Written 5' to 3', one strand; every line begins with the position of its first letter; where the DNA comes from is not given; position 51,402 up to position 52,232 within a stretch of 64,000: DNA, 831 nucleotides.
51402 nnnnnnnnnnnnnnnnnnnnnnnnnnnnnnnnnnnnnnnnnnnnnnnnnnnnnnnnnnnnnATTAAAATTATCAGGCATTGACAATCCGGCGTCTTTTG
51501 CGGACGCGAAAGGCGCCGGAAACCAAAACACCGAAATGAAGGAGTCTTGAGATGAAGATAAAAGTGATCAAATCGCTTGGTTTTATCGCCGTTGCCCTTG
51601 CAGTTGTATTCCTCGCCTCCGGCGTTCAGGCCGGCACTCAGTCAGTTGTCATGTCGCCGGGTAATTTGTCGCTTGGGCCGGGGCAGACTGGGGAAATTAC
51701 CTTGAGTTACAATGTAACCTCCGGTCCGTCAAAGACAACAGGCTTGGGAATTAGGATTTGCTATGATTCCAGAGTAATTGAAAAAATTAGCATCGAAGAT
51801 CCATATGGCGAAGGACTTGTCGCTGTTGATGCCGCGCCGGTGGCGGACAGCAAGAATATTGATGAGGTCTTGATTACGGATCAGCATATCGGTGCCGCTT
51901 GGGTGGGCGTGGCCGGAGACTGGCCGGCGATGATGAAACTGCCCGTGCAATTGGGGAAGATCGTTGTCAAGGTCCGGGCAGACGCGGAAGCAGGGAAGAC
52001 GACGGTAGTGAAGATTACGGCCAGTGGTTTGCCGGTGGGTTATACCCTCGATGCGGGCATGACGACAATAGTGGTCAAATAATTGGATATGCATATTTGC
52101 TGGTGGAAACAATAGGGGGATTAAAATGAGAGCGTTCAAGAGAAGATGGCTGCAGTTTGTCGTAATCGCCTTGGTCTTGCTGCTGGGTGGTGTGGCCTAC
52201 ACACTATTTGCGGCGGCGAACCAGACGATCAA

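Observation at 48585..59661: Four-gene cluster of secreted cohesin-like and dockerin-like proteins: candidate self-assembling cell-surface scaffold in a non-cellulolytic Gram-negative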

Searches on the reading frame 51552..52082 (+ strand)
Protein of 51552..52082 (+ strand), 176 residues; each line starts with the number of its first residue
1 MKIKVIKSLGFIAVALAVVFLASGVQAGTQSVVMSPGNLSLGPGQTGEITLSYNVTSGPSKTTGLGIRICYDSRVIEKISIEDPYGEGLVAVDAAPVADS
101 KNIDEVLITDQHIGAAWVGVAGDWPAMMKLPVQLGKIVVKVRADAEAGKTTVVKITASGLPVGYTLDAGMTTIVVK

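Call 4: search_protein_families(library=pfam, proteins=[window:51552-52082:+], max_evalue=1)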
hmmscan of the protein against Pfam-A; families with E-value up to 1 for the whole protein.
window:51552-52082:+ (176 aa): 0 families

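Call 5: search_protein_families(library=ncbifam, proteins=[window:51552-52082:+], max_evalue=1)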
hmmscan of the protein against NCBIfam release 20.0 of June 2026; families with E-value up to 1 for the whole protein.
window:51552-52082:+ (176 aa): 0 families

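Call 7: search_solved_structures(query=window:51552-52082:+, max_evalue=10, show_alignments=2)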
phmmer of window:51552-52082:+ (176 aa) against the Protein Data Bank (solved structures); distinct sequences matched with E-value up to 10: 4.
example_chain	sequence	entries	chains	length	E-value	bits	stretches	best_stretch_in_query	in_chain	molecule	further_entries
6iff_A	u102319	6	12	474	0.99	12.3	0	40-87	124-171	Zinc metalloprotease | Zinc metalloprotease, putative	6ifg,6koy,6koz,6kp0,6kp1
6a8z_A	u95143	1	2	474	0.99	12.3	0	40-87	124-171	Zinc metalloprotease, putative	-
9x5y_K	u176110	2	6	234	1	12.3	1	10-50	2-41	BO-6B light chain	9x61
7kex_J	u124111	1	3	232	1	12.3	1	10-60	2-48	Antibody Fab EBOV-293 light chain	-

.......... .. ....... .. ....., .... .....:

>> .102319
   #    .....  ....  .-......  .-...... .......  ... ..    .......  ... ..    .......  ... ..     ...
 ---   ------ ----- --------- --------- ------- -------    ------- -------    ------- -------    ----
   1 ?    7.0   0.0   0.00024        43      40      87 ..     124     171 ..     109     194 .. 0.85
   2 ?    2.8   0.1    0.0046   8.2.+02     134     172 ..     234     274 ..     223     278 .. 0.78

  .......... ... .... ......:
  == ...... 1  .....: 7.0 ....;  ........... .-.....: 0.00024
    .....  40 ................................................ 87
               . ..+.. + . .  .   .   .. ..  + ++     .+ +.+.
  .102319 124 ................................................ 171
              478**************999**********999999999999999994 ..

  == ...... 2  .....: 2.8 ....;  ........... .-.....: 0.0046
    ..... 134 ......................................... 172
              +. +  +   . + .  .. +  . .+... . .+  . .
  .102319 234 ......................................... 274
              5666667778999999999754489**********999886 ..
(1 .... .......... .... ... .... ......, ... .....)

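Call 16: find_homologous_proteins(query=window:51552-52082:+, max_evalue=0.01)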
Query window:51552-52082:+ (176 aa): 8 proteins with E <= 0.01 among 207 candidates.
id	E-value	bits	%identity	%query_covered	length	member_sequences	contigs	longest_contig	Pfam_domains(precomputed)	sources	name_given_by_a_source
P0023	7.5e-105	366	100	100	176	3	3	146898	-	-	-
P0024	8.8e-78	278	72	100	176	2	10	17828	-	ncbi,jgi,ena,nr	ncbi:MAG TPA: hypothetical protein PLH54_10435 [Syntrophales bacterium]|nr:hypothetical protein [Syn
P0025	8.3e-38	148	47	96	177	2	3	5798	-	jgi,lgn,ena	jgi:hypothetical protein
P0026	1.8e-37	147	46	96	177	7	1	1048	-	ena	-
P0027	1.2e-36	144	46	94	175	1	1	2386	-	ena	-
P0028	5.5e-35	138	43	100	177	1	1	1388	-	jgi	jgi:hypothetical protein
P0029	9.9e-31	125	38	94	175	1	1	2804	-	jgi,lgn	jgi:hypothetical protein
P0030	9.2e-29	118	40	91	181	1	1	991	-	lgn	-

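Call 25: predict_structure(alignment_id=A1)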
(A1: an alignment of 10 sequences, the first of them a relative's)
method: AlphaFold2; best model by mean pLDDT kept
length: 176 residues; sequences in the alignment: 10
mean_pLDDT: 84.7   pTM: 0.78
mean pLDDT of the five models: 84.7, 84.5, 84.0, 83.7, 80.0
residues with pLDDT >= 90: 102; 70-90: 44; 50-70: 16; < 50: 14
segments of 3 or more residues with pLDDT < 50: 1-5, 19-23
pLDDT, mean of each block of 10 residues (from residue 1): 46 51 68 96 98 86 91 96 82 91 90 90 75 94 95 94 90 97
secondary structure, 60 per line:
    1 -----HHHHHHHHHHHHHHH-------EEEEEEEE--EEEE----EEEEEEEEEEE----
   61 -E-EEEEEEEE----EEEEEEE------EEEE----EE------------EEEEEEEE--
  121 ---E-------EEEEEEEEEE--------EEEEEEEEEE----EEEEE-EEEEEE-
elements in order: H6-20 E28-35 E38-41 E46-56 E64-71 E76-82 E89-92 E111-118 E132-141 E150-159 E164-168 E170-175

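Call 28: search_protein_representatives(alignment_id=A1)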
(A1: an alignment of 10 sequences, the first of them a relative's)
Query: 10 sequences, 175 profile positions. Proteins with E-value up to 0.001 (for the whole library): 1796; up to 1e-10: 1367; up to 1e-30: 183. The best 150 are listed.
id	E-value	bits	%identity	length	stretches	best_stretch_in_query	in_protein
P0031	8.7e-177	598.3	-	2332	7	39-173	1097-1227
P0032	1.0e-135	464.5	-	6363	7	27-174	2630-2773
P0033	1.9e-135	463.7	-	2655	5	26-172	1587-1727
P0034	1.5e-105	366.3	-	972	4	26-172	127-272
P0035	1.7e-88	310.8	-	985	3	26-173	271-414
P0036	2.9e-88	310.0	-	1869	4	19-172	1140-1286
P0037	4.8e-85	299.6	-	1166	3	30-175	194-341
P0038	1.3e-79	281.9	-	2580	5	25-172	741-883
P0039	4.7e-74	263.8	-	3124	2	26-174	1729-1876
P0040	1.1e-72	259.3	-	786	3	42-166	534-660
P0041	1.9e-71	255.2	-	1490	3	26-173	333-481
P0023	1.1e-68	246.3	-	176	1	1-175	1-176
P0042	1.8e-68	245.6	-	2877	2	26-171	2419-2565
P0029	5.1e-68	244.1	-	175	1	1-174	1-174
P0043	6.0e-68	243.9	-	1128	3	30-170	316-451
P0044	1.7e-67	242.4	-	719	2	25-173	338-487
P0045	3.4e-66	238.2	-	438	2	13-174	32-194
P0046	2.7e-65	235.2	-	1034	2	23-171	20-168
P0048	8.1e-64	230.4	-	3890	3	30-174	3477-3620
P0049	4.6e-63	228.0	-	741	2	27-172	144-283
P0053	2.2e-58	212.8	-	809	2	18-174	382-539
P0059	6.0e-57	208.1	-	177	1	7-174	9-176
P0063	9.0e-55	201.0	-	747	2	17-173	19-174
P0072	4.5e-51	188.9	-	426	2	27-175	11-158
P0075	8.0e-51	188.1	-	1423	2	11-168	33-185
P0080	8.2e-50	184.8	-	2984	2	25-168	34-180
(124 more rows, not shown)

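Call 29: search_protein_families(library=pfam, proteins=[P0031, P0034, P0035, P0037, P0040, P0044, P0045, P0049], max_evalue=0.01)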
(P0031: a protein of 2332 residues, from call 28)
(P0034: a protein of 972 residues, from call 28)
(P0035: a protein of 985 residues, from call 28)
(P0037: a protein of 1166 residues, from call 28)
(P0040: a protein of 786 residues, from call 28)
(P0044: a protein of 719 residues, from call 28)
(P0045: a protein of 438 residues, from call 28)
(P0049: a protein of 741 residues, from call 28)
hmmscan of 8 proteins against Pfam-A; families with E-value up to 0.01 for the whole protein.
P0031 (2332 aa): 14 families
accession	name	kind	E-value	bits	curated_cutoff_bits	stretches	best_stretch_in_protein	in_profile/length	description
PF00028.23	Cadherin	-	1.4e-97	320.7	28.8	10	120-204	3-91/93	Cadherin domain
PF18957.6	RibLong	-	8.8e-19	68.6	27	0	129-189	16-77/93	Long Rib domain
PF18981.6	InlK_D3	-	1.1e-18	67.5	25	0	989-1020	44-75/75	Internalin K domain (D3/D4)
PF20164.4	GspA_SrpA_N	-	3.7e-15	56.8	27.4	0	1239-1281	69-113/117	GspA/SrpA SigLec-like domain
PF22414.1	Hia_Tpr_ring_dom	-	8.8e-12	45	27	0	283-296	23-36/37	Trimeric autotransporter adhesin, Trp ring domain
PF18426.6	Tli4_C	-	1.2e-11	45.5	25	0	1228-1274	74-120/161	Tle cognate immunity protein 4 C-terminal domain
PF19077.6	Big_13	-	2.6e-11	44.4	27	0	505-563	43-100/102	Bacterial Ig-like domain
PF24650.2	TT1_Tal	-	7e-11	42.1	27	0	224-266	5-47/90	Tal, N-terminal tail tube TT1 domain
PF17936.7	Big_6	-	1.6e-05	25.5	27.6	0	635-659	56-80/83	Bacterial Ig domain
PF13750.12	Big_3_3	-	0.00031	20.9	27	0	72-95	116-139/157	Bacterial Ig-like domain (group 3)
PF16323.11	DUF4959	-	0.00077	20.2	32.9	0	435-462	77-104/106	Domain of unknown function (DUF4959)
PF07661.19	MORN_2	-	0.00091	19.6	29.6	0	284-297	8-21/22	MORN repeat variant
PF10342.15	Kre9_KNH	-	0.0019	19.3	24.6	0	158-193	47-82/94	Kre9/KNH-like N-terminal Ig-like domain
PF16389.11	DUF4998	-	0.0048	16.9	29.1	0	1615-1638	83-106/199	Domain of unknown function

P0034 (972 aa): 5 families
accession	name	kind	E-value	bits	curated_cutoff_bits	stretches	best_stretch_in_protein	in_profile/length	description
PF22544.2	HYDIN_VesB_CFA65-like_Ig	-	2e-06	28.4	25.5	1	33-122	10-99/100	HYDIN/CFA65/VesB-like, Ig-like domain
PF07610.17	DUF1573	-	1.9e-05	25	26.1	1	33-124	8-98/98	Protein of unknown function (DUF1573)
PF19078.6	Big_12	-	2.7e-05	24.8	27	2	571-666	1-92/102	Bacterial Ig-like domain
PF06715.18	Gp5_C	-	0.0027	18.2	20.4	0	689-706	4-21/24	Gp5 C-terminal repeat (3 copies)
PF22729.1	NCH3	-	0.0074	16.6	27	0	216-237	38-59/74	NACHT C-terminal Helical domain 3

P0035 (985 aa): 3 families
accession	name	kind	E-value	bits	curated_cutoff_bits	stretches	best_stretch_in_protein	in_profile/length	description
PF03160.20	Calx-beta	-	2.3e-40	137.7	27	3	436-528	22-118/119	Calx-beta domain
PF17210.9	SdrD_B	-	2.1e-12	47.6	29.7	1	798-869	6-74/112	SdrD B-like domain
PF13620.12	CarboxypepD_reg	-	0.00021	22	32.3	1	809-886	7-76/82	Carboxypeptidase regulatory-like domain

P0037 (1166 aa): 3 families
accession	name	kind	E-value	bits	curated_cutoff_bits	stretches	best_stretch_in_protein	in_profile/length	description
PF00963.24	Cohesin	-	7.9e-13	49.2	24.1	3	369-484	15-120/139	Cohesin domain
PF03160.20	Calx-beta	-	1.3e-12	48.2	27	2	512-611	14-118/119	Calx-beta domain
PF15415.12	Mfa_like_2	-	0.0037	16.8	20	0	960-1018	126-186/303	Fimbrillin-like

P0040 (786 aa): 0 families

P0044 (719 aa): 2 families
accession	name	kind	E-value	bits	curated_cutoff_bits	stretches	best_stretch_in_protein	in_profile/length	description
PF00028.23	Cadherin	-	0.00029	21.6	28.8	1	502-590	3-93/93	Cadherin domain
PF19077.6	Big_13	-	0.0022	18.9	27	1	5-32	68-95/102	Bacterial Ig-like domain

P0045 (438 aa): 1 family
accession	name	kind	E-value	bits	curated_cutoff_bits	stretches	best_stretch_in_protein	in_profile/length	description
PF18998.6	Flg_new_2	-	1.4e-07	31.9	23.6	1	205-277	6-71/73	Divergent InlB B-repeat domain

P0049 (741 aa): 3 families
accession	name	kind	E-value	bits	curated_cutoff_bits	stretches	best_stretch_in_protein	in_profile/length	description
PF00028.23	Cadherin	-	1.4e-13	51.4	28.8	1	295-385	2-92/93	Cadherin domain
PF13448.11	DUF4114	-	3.8e-12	47.4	27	1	655-740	8-84/85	Domain of unknown function (DUF4114)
PF17963.7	Big_9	-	9.2e-07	30.1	23.6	1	286-383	1-88/89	Bacterial Ig domain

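Call 30: fold_search(model_id=the predicted structure, library=pdb)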
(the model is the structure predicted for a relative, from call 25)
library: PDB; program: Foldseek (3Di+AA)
matches with E <= 10: 1989; with E <= 0.001: 28
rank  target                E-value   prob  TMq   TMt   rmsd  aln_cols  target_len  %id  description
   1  5lxv_C                1.3e-07  1.00  0.56  0.57   4.9       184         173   18  Crystal structure of Ruminococcus flavefaciens scaffoldin C cohesin in complex with a dockerin from an uncharacterized (released 2016-10-19)
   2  5lxv_A                1.4e-07  1.00  0.53  0.54   9.1       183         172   18  Crystal structure of Ruminococcus flavefaciens scaffoldin C cohesin in complex with a dockerin from an uncharacterized (released 2016-10-19)
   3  6kgf_C                6.9e-07  1.00  0.47  0.56   6.5       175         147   14  Crystal structure of CaDoc0917(R16D)-CaCohA2 complex at pH 8.2 (released 2020-07-08)
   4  6kgf_A                9.1e-07  1.00  0.49  0.58   6.2       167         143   13  Crystal structure of CaDoc0917(R16D)-CaCohA2 complex at pH 8.2 (released 2020-07-08)
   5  6kgd_A                1.8e-06  1.00  0.46  0.55   6.4       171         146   13  Crystal structure of CaDoc0917(R49D)-CaCohA2 complex at pH 8.0 (released 2020-07-08)
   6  2zf9_B                3.2e-06  1.00  0.44  0.44   7.4       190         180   17  Crystal structure of a type III cohesin module from the cellulosomal ScaE cell-surface anchoring scaffoldin of Ruminoc (released 2008-12-30)
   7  6kgc_A                3.3e-06  1.00  0.46  0.56   6.4       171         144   13  Crystal structure of CaDoc0917(R49D)-CaCohA2 complex at pH 5.4 (released 2020-07-08)
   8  2zf9_A                6.1e-06  1.00  0.47  0.45   7.3       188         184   16  Crystal structure of a type III cohesin module from the cellulosomal ScaE cell-surface anchoring scaffoldin of Ruminoc (released 2008-12-30)
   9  9ifr                  6.1e-06  1.00  0.42  0.56   6.9       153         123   18  CLIPPER domain from the Gram-negative fibrillar adhesin "B9T28_05395 (released 2025-11-26)
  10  4uyq_A                9.9e-06  1.00  0.47  0.57   6.5       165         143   14  High resolution structure of the third cohesin ScaC in complex with the ScaB dockerin with a mutation in the C-termina (released 2015-04-15)
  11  5nrm_A                1.0e-05  1.00  0.53  0.64   4.5       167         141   13  Crystal structure of the sixth cohesin from Acetivibrio cellulolyticus' scaffoldin B in complex with Cel5 dockerin S51 (released 2018-01-31)
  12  4dh2_A                1.1e-05  1.00  0.51  0.55   5.8       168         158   15  Crystal structure of Coh-OlpC(Cthe_0452)-Doc435(Cthe_0435) complex: A novel type I Cohesin-Dockerin complex from Clost (released 2012-11-28)
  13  4uyp_C                1.6e-05  1.00  0.48  0.57   6.4       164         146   15  High resolution structure of the third cohesin ScaC in complex with the ScaB dockerin with a mutation in the N-termina (released 2015-04-15)
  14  4wkz_B                1.7e-05  1.00  0.48  0.46   8.5       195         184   14  Complex of autonomous ScaG cohesin CohG and X-doc domains (released 2015-12-23)
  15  4uyp_A                1.9e-05  1.00  0.48  0.57   6.4       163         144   14  High resolution structure of the third cohesin ScaC in complex with the ScaB dockerin with a mutation in the N-termina (released 2015-04-15)
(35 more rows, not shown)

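Call 54: list_cluster_members(proteins=[P0031, P0032, P0034, P0036, P0037, P0040, P0044, P0046, P0059, P0075])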
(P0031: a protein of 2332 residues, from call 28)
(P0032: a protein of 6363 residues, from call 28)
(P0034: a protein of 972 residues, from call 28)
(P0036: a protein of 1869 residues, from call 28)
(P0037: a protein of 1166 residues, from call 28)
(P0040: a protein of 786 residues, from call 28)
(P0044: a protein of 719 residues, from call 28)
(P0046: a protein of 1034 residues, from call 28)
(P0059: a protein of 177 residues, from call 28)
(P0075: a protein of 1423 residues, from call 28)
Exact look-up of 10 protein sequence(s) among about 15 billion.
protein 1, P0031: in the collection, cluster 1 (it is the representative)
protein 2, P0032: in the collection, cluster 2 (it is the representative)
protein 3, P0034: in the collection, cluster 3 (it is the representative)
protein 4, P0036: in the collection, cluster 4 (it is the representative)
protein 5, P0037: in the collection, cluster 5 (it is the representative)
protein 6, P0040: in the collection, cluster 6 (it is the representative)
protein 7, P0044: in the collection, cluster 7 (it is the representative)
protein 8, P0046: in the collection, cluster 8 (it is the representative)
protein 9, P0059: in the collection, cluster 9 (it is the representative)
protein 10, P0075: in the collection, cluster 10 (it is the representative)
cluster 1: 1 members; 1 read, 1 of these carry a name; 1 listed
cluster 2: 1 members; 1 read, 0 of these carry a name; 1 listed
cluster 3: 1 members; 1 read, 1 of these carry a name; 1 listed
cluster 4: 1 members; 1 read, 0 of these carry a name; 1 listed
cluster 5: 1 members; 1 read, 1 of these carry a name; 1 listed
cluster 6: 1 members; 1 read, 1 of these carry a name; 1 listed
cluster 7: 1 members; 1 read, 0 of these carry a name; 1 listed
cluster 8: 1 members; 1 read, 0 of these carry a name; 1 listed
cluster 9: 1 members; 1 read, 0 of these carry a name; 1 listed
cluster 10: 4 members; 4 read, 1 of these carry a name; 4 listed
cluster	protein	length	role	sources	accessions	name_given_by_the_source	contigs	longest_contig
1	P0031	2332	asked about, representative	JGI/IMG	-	hypothetical protein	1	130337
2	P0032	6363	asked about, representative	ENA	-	-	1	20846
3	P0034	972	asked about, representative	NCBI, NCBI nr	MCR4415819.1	MAG: choice-of-anchor D domain-containing protein, partial [Thermoguttaceae bacterium] | choice-of-anchor D domain-containing protein [Thermoguttaceae bacterium]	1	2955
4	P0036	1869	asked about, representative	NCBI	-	-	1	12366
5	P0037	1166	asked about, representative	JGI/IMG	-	hypothetical protein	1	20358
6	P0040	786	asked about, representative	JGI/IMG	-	hypothetical protein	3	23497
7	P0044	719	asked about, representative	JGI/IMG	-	-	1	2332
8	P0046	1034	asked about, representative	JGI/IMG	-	-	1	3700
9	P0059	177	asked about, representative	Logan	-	-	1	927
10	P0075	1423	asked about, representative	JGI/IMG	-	hypothetical protein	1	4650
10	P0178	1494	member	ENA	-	-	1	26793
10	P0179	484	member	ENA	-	-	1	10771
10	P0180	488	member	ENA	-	-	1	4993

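Call 83: list_cluster_members(proteins=[P0033, P0035, P0038, P0039, P0042, P0048, P0053, P0063, P0072, P0080])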
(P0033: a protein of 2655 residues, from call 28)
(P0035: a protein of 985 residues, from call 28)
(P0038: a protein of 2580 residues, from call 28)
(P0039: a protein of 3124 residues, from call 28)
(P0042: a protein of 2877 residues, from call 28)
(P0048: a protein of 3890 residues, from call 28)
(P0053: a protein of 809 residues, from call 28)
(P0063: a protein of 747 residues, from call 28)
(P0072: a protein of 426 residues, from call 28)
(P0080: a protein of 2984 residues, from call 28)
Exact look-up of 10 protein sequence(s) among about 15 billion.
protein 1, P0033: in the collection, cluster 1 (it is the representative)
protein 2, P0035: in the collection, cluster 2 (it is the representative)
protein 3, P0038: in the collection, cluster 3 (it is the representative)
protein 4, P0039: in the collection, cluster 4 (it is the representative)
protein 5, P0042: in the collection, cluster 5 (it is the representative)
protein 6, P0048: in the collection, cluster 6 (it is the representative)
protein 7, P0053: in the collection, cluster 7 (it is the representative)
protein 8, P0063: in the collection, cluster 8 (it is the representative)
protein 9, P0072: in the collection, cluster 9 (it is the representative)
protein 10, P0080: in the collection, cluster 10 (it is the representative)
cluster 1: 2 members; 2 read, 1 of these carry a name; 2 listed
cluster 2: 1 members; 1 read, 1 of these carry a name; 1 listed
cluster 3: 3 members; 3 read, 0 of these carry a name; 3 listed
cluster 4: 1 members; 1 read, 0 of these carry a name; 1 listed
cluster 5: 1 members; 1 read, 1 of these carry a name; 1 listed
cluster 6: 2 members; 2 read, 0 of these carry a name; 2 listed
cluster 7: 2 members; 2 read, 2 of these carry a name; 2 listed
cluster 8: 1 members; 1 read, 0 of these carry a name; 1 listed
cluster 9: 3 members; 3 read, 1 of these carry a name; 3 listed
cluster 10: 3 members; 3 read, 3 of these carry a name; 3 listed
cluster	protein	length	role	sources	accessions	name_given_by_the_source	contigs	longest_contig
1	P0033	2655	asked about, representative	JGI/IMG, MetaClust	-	\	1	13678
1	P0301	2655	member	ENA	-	-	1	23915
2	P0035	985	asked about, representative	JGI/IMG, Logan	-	hypothetical protein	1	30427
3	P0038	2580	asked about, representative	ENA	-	-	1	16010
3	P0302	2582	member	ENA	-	-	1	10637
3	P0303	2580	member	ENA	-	-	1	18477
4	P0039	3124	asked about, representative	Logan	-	-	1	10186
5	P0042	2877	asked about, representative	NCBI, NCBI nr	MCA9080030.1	MAG: hypothetical protein KDA58_05695, partial [Planctomycetaceae bacterium] | hypothetical protein [Planctomycetaceae bacterium]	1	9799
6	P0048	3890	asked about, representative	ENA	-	-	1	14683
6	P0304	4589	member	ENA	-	-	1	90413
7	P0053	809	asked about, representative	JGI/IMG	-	hypothetical protein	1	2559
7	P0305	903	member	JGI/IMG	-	hypothetical protein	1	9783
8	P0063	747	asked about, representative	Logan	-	-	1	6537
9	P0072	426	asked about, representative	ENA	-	-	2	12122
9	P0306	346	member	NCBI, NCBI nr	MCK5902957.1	MAG: hypothetical protein KAG28_07385, partial [Cocleimonas sp.] | hypothetical protein [Cocleimonas sp.]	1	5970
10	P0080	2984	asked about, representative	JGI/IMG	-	hypothetical protein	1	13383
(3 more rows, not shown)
